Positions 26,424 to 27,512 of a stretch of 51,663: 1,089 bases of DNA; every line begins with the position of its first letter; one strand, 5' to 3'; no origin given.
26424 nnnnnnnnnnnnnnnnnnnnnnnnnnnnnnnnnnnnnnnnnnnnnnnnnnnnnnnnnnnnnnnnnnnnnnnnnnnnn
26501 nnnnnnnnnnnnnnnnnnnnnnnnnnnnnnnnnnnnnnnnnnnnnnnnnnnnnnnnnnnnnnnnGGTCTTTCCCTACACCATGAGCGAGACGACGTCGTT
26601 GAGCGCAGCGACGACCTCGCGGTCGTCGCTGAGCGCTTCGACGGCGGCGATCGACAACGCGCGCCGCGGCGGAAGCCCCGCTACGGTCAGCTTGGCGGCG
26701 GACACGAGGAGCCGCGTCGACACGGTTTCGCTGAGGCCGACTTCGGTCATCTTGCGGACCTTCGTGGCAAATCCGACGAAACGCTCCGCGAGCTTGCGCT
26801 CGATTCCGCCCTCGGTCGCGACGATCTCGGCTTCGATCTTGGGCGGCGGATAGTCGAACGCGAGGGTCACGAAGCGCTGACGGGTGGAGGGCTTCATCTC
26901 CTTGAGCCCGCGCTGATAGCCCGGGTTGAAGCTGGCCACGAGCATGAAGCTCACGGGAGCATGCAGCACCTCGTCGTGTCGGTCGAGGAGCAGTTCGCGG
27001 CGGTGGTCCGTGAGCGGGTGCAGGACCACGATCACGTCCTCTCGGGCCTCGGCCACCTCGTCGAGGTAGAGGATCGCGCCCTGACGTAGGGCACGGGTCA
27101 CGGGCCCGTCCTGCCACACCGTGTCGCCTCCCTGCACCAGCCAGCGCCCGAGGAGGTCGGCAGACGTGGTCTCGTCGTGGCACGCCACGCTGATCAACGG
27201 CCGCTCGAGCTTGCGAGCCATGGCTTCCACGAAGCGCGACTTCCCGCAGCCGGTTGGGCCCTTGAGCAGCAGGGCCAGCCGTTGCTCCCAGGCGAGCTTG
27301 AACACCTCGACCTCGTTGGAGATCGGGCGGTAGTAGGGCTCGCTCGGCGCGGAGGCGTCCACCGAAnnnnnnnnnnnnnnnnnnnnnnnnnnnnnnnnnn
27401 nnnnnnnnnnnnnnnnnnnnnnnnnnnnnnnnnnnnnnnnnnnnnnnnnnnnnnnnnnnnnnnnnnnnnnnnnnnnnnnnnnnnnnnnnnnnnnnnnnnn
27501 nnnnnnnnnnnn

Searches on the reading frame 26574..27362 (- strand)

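Call 8: search_protein_families(library=pfam, proteins=[window:26574-27362:-], max_evalue=0.001)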
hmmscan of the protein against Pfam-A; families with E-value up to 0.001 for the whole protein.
window:26574-27362:- (262 aa): 6 families
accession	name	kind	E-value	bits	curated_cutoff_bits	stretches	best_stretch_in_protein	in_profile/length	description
PF07728.20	AAA_5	-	1.4e-37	129.2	22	1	31-164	2-139/139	AAA domain (dynein-related subfamily)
PF08406.16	CbbQ_C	-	3.3e-26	91.8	20.6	1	177-259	1-83/85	CbbQ/NirQ/NorQ C-terminal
PF01078.27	Mg_chelatase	-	2.5e-08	34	20.3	1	78-149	92-160/207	Magnesium chelatase, subunit ChlI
PF13401.12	AAA_22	-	3.2e-05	24.7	27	1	27-72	4-52/130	AAA domain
PF00004.35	AAA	-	4.1e-05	24.5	21.2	1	31-103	1-66/131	ATPase family associated with various cellular activities (AAA)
PF07726.17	AAA_3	-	0.00098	19.5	27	0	31-165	2-130/131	ATPase family associated with various cellular activities (AAA)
